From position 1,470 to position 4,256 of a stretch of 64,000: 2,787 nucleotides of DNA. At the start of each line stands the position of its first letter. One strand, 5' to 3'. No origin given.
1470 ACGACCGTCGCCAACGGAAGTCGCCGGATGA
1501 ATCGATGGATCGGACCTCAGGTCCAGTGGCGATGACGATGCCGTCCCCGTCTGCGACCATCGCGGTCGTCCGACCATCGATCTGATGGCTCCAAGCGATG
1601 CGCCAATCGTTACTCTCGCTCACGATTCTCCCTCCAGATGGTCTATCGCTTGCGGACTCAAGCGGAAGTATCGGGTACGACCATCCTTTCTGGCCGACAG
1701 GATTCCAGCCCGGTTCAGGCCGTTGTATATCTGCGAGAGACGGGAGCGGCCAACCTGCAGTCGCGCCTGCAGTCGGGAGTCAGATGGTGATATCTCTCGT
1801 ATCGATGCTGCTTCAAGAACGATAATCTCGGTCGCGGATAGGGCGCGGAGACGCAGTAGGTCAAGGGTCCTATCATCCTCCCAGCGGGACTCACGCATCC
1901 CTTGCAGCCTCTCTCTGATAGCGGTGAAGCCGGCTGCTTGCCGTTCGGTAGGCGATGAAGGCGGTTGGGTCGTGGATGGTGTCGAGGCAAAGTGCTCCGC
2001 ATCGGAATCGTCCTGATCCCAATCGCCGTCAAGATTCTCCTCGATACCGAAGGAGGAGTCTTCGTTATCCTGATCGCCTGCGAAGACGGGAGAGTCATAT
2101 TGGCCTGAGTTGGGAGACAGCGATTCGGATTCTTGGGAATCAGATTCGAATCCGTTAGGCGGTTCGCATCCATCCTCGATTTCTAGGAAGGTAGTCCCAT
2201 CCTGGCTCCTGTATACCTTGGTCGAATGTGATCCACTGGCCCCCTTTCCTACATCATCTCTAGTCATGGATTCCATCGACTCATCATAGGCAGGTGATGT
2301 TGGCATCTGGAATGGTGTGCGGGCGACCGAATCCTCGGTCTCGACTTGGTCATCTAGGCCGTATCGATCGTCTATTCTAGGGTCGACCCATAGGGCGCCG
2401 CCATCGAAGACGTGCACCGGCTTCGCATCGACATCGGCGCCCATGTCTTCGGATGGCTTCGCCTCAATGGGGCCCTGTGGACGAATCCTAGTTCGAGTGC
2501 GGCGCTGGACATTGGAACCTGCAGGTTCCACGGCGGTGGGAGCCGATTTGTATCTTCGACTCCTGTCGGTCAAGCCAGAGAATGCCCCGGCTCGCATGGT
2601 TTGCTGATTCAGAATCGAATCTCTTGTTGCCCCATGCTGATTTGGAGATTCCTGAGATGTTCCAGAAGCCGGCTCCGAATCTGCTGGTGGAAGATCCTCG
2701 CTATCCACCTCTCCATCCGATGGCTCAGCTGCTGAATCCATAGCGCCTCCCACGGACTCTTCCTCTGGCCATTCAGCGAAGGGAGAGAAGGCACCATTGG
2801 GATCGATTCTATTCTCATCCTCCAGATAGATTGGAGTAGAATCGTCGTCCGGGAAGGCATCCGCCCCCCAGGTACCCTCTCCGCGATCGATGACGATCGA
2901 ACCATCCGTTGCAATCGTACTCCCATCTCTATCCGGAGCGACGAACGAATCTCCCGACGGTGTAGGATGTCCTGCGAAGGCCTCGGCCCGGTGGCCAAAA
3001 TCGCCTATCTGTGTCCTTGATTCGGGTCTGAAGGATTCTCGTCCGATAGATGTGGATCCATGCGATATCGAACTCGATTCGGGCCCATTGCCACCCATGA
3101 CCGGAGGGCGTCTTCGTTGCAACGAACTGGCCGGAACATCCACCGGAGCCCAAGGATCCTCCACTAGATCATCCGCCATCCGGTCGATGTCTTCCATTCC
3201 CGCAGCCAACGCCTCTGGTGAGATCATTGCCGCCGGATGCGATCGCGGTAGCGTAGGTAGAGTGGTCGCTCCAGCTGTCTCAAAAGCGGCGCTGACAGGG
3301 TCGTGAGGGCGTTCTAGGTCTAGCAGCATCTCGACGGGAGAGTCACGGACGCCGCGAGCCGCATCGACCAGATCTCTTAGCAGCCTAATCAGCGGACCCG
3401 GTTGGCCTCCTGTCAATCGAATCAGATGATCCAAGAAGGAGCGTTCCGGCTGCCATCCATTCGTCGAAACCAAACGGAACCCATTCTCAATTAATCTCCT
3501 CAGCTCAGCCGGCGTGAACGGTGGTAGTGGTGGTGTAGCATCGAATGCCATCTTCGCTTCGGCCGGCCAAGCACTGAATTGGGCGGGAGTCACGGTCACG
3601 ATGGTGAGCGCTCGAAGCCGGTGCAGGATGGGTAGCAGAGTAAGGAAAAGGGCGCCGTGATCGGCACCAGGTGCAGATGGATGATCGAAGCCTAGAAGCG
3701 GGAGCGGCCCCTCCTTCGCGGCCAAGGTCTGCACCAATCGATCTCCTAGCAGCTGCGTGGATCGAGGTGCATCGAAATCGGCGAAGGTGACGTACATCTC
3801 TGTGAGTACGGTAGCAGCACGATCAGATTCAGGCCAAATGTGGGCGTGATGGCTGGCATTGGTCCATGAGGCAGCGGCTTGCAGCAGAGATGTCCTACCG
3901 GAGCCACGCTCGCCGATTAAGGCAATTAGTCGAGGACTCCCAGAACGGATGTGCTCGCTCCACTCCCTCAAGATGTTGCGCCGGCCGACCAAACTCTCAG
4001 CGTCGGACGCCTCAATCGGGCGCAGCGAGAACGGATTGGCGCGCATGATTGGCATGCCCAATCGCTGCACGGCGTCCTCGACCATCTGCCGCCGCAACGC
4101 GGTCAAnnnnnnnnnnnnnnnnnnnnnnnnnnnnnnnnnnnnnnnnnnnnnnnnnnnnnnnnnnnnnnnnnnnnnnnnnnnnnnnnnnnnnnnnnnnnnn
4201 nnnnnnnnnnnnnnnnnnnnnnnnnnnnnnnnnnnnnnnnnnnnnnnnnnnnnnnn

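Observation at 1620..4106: Orc1-like ATPase/wHTH protein with Walker-A Lys-to-Arg and a ~480-aa acidic disordered insert, in an operon with a beta-propeller protein next to bona fide orc1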

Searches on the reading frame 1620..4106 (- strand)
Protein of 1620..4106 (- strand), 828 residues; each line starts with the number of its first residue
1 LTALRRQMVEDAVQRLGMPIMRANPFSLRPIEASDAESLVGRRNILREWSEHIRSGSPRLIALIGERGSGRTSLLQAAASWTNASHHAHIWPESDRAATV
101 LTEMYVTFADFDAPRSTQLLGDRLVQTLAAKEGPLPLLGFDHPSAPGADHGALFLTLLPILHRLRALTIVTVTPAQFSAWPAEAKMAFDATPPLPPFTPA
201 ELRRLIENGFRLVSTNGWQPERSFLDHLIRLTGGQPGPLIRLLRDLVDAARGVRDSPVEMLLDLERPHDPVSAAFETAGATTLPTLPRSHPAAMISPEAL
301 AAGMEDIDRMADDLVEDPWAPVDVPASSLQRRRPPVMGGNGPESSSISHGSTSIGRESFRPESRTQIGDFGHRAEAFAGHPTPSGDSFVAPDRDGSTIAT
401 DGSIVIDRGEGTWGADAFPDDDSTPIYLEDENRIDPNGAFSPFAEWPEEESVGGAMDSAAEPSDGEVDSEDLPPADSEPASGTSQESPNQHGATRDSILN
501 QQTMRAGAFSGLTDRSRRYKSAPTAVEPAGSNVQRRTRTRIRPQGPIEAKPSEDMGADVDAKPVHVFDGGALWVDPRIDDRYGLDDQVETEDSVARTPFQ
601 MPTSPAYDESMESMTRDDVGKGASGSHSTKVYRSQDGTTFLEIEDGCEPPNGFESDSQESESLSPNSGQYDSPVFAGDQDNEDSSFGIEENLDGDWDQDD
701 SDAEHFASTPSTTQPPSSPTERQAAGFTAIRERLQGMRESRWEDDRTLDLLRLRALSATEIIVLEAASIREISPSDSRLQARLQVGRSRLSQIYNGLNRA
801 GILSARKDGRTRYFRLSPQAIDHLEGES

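Call 3: search_protein_families(library=pfam, proteins=[window:1620-4106:-], max_evalue=1)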
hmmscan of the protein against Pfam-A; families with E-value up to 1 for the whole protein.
window:1620-4106:- (828 aa): 5 families
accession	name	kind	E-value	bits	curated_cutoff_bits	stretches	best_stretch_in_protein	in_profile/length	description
PF13191.12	AAA_16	-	2.5e-05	25.3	32.6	1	39-151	2-86/167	AAA ATPase domain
PF20703.3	nSTAND1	-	0.00014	22.1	27.1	1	28-77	5-52/379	Novel STAND NTPase 1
PF25199.1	nSTAND_NTPase5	-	0.013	15.8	34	1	39-98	18-82/145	Novel STAND NTPase 5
PF13401.12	AAA_22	-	0.019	15.7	27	1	57-100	4-50/130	AAA domain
PF09397.16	FtsK_gamma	-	0.27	11.4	30.6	1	773-812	19-58/63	Ftsk gamma domain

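Call 4: search_protein_families(library=ncbifam, proteins=[window:1620-4106:-], max_evalue=1)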
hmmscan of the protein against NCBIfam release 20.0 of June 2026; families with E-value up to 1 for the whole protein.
window:1620-4106:- (828 aa): 11 families
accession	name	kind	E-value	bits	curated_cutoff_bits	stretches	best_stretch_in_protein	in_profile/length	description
NF033788.1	HTH_metalloreg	subfamily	4.3e-05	23.2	55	1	778-824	30-76/77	metalloregulator ArsR/SmtB family transcription factor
TIGR03420.1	DnaA_homol_Hda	equivalog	0.0051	16.4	194.8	1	48-96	28-76/226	DnaA regulatory inactivator Hda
NF008105.0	PRK10851.1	equivalog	0.0057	15.4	502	1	31-83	3-53/362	sulfate/thiosulfate ABC transporter ATP-binding protein CysA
NF040642.1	sulf_sens_BigR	equivalog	0.006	16.6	155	1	768-819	28-79/95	sulfite-sensing transcriptional repressor BigR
TIGR00955.1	3a01204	subfamily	0.067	11.8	736.35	1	41-82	36-75/617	pigment precursor permease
NF010068.0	PRK13548.1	equivalog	0.094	11.8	261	1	31-82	6-55/261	heme ABC transporter ATP-binding protein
TIGR03608.1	L_ocin_972_ABC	subfamily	0.095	12.2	254.85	1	40-86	8-52/206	putative bacteriocin export ABC transporter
NF043038.1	ABCF_CplR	exception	0.12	11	780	1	27-77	283-331/544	ABC-F type ribosomal protection protein CplR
TIGR03258.1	PhnT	equivalog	0.19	10.7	499.15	1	42-84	20-60/359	2-aminoethylphosphonate ABC transport system ATP-binding subunit PhnT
NF041413.1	ArsR_Rv2640c_fam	equivalog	0.22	11.9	155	1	744-824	26-109/118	Rv2640c family ArsR-like transcriptional regulator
NF003229.0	PRK04195.1-5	equivalog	0.23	10.1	280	1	29-81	12-67/413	replication factor C large subunit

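Call 6: find_homologous_proteins(query=window:1620-4106:-, max_evalue=0.001)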
Query window:1620-4106:- (828 aa): 20 proteins with E <= 0.001 among 8000 candidates.
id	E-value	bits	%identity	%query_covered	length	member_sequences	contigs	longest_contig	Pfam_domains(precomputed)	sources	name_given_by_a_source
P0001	0.0e+0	1824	100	99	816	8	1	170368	PF13191.13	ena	-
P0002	8.8e-180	618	46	57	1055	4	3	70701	-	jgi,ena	-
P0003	2.1e-174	600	46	53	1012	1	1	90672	-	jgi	jgi:DNA-binding transcriptional ArsR family regulator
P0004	7.9e-81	291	45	30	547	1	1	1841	PF13191.13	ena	-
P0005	1.1e-80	290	44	30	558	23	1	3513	PF13191.13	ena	-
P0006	3.3e-80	289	46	30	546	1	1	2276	PF13191.13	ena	-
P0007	5.4e-80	288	46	30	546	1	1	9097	PF13191.13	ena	-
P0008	3.2e-79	285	46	30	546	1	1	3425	PF13191.13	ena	-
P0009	1.1e-78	284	46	30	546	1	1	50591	PF13191.13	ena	-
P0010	2.4e-78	283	44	30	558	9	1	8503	PF13191.13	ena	-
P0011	7.2e-78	281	43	30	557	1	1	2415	PF13191.13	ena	-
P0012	1.9e-77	280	46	29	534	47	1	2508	PF13191.13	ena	-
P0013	7.9e-77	278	44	30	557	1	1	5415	PF13191.13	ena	-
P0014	1.1e-76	277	43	30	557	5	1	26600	PF13191.13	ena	-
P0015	1.6e-76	277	44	30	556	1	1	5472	PF13191.13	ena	-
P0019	6.2e-51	192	39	30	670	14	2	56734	PF13191.13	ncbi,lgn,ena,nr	ncbi:MAG: hypothetical protein HOE92_01260 [Euryarchaeota archaeon]|nr:hypothetical protein [Euryarc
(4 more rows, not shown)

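Call 10: find_encoding_contigs(protein=P0001, flank=10000, max_places=3)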
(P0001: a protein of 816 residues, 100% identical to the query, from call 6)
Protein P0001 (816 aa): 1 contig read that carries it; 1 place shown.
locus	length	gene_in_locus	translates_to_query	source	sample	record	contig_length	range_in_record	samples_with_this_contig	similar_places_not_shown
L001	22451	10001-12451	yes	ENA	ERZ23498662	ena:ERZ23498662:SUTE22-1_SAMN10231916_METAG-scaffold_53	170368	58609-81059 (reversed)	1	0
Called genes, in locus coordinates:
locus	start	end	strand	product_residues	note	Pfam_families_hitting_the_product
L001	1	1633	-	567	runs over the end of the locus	PF00890:FAD_binding_2, PF01134:GIDA (faint), PF01266:DAO, PF03486:HI0933_like (faint), PF07992:Pyr_redox_2 (weak), PF12831:FAD_oxidored (weak)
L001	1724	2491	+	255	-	-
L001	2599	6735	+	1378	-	PF02463:SMC_N, PF13175:AAA_15 (weak), PF13304:AAA_21 (faint), PF13476:AAA_23, PF13555:AAA_29 (weak), PF06470:SMC_hinge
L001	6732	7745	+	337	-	-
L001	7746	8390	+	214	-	PF04079:SMC_ScpB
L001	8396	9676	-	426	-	PF00368:HMG-CoA_red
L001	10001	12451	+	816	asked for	PF13191:AAA_16 (faint)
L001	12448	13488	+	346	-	-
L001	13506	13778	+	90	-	PF04010:DUF357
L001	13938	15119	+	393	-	PF05621:TniB (weak), PF13191:AAA_16 (weak), PF13401:AAA_22, PF22703:Cdc6_lid, PF09079:WHD_Cdc6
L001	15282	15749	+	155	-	PF01092:Ribosomal_S6e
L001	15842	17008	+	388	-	PF00009:GTP_EFTU, PF03144:GTP_EFTU_D2 (weak), PF09173:eIF2_C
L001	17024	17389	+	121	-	PF18477:PIN_9 (weak)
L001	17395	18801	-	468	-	PF01594:AI-2E_transport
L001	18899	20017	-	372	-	PF01866:Diphthamide_syn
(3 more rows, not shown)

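Call 11: find_encoding_contigs(protein=P0002, flank=8000, max_places=3)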
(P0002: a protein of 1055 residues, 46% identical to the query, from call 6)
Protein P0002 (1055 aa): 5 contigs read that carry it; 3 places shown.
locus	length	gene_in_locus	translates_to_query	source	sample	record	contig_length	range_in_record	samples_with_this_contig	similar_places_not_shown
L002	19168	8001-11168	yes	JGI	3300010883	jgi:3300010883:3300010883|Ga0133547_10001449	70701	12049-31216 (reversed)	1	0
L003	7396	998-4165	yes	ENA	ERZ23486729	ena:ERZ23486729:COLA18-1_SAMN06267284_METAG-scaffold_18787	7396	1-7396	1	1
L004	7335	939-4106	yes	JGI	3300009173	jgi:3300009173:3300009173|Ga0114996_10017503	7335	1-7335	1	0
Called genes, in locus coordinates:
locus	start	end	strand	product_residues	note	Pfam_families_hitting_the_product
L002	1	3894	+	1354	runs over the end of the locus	PF02463:SMC_N, PF13304:AAA_21 (faint), PF13476:AAA_23 (weak), PF06470:SMC_hinge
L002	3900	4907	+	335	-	-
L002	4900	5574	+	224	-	PF04079:SMC_ScpB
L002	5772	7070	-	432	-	PF00368:HMG-CoA_red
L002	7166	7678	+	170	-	PF00578:AhpC-TSA, PF08534:Redoxin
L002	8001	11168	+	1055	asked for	-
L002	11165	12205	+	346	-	-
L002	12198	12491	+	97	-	PF04010:DUF357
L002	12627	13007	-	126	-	PF18477:PIN_9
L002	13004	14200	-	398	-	PF00009:GTP_EFTU, PF03144:GTP_EFTU_D2, PF09173:eIF2_C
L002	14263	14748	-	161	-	PF01092:Ribosomal_S6e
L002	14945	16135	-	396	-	PF13191:AAA_16, PF05729:NACHT (faint), PF13401:AAA_22, PF22703:Cdc6_lid, PF09079:WHD_Cdc6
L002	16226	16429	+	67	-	-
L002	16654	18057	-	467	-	PF01594:AI-2E_transport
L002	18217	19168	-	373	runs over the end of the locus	PF01866:Diphthamide_syn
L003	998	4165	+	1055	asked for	-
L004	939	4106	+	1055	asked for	-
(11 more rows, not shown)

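Call 12: find_encoding_contigs(protein=P0009, flank=8000, max_places=3)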
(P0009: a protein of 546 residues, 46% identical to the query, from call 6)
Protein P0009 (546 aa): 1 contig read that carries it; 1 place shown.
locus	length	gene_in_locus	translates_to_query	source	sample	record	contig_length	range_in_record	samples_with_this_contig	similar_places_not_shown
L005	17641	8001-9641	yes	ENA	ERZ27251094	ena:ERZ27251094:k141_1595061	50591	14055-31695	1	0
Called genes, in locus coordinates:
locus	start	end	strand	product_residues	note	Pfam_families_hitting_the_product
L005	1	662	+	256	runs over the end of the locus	-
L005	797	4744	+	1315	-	PF02463:SMC_N, PF13175:AAA_15, PF13304:AAA_21 (faint), PF13476:AAA_23, PF13555:AAA_29, PF06470:SMC_hinge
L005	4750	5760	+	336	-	-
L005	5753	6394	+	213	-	PF04079:SMC_ScpB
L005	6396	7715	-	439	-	PF00368:HMG-CoA_red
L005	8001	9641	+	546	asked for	PF13191:AAA_16 (faint)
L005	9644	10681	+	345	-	-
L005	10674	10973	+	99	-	PF04010:DUF357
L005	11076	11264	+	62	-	-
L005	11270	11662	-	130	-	PF18477:PIN_9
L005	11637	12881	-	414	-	PF00009:GTP_EFTU, PF09173:eIF2_C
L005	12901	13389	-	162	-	PF01092:Ribosomal_S6e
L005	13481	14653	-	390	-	PF01637:ATPase_2 (weak), PF05621:TniB, PF13191:AAA_16, PF00004:AAA (weak), PF05729:NACHT (weak), PF13401:AAA_22, PF22703:Cdc6_lid, PF09079:WHD_Cdc6, +1 more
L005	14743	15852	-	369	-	PF01866:Diphthamide_syn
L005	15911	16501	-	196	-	PF00156:Pribosyltran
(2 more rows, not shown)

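Call 13: find_encoding_contigs(protein=P0019, flank=8000, max_places=3)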
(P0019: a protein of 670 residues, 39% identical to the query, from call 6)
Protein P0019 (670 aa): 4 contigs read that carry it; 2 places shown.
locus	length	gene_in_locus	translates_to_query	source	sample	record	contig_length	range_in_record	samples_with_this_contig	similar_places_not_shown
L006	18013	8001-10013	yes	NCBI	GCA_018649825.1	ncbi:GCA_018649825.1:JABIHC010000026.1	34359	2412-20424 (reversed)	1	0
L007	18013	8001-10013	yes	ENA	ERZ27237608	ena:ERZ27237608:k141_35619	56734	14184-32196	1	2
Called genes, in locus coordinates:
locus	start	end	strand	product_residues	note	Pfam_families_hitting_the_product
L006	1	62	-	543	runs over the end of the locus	PF00890:FAD_binding_2, PF01266:DAO, PF03486:HI0933_like (faint)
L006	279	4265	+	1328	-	PF02463:SMC_N, PF13175:AAA_15, PF13304:AAA_21 (faint), PF13476:AAA_23 (weak), PF13555:AAA_29 (weak), PF06470:SMC_hinge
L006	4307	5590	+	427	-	-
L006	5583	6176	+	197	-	PF04079:SMC_ScpB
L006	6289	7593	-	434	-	PF00368:HMG-CoA_red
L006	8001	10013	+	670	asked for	PF13191:AAA_16 (faint)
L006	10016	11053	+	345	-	-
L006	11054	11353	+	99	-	PF04010:DUF357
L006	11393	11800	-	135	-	-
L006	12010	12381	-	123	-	PF18477:PIN_9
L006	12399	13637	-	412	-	PF00009:GTP_EFTU, PF03144:GTP_EFTU_D2 (weak), PF09173:eIF2_C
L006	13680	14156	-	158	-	PF01092:Ribosomal_S6e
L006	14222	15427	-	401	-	PF05621:TniB (weak), PF13191:AAA_16, PF13401:AAA_22, PF00004:AAA, PF22703:Cdc6_lid, PF09079:WHD_Cdc6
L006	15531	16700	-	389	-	PF02771:Acyl-CoA_dh_N, PF02770:Acyl-CoA_dh_M, PF00441:Acyl-CoA_dh_1, PF08028:Acyl-CoA_dh_2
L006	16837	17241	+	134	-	PF01597:GCV_H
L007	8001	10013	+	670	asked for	PF13191:AAA_16 (faint)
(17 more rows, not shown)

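Call 27: search_solved_structures(query=A1, max_evalue=10, show_alignments=3)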
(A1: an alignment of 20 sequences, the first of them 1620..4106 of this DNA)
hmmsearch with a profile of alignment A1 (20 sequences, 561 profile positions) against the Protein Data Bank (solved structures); distinct sequences matched with E-value up to 10: 22.
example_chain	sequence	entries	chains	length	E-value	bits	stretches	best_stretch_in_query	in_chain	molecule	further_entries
3f6v_A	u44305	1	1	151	0.00067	22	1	508-555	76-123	Possible transcriptional regulator, ArsR family protein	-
8qkf_A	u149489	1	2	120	0.042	16.1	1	508-555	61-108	ArsR family transcriptional regulator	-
2gza_A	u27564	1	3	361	0.14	14.4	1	21-73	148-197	Type IV secretion system protein VirB11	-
3jth_A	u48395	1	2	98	0.27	13.4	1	508-553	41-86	Transcription activator HlyU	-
5znx_A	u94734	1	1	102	0.27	13.4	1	508-553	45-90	Transcriptional activator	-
5zlu_EE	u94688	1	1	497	0.33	13.1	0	307-397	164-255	Macrolide efflux protein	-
6ef2_K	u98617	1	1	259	0.33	13.1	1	40-79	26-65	26S proteasome regulatory subunit 6B homolog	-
3pqj_A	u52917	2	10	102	0.36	13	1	507-556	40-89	Biofilm growth-associated repressor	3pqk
6ef0_K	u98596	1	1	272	0.37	12.9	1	40-79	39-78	26S proteasome regulatory subunit 6B homolog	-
6on4_A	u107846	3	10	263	0.38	12.9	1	476-549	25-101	HTH-type transcriptional repressor NanR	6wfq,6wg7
6ef1_K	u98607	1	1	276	0.38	12.9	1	40-79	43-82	26S proteasome regulatory subunit 6B homolog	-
6jmi_A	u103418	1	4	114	0.5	12.5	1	489-554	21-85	Uncharacterized HTH-type transcriptional regulator Rv0081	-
5ech_A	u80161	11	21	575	0.54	12.4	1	115-152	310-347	Jasmonic acid-amido synthetase JAR1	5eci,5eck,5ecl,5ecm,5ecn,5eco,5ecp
4epl_A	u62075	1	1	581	0.54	12.4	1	115-152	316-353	Jasmonic acid-amido synthetase JAR1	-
6fvw_K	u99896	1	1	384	0.63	12.2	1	40-79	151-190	26S proteasome regulatory subunit 6B homolog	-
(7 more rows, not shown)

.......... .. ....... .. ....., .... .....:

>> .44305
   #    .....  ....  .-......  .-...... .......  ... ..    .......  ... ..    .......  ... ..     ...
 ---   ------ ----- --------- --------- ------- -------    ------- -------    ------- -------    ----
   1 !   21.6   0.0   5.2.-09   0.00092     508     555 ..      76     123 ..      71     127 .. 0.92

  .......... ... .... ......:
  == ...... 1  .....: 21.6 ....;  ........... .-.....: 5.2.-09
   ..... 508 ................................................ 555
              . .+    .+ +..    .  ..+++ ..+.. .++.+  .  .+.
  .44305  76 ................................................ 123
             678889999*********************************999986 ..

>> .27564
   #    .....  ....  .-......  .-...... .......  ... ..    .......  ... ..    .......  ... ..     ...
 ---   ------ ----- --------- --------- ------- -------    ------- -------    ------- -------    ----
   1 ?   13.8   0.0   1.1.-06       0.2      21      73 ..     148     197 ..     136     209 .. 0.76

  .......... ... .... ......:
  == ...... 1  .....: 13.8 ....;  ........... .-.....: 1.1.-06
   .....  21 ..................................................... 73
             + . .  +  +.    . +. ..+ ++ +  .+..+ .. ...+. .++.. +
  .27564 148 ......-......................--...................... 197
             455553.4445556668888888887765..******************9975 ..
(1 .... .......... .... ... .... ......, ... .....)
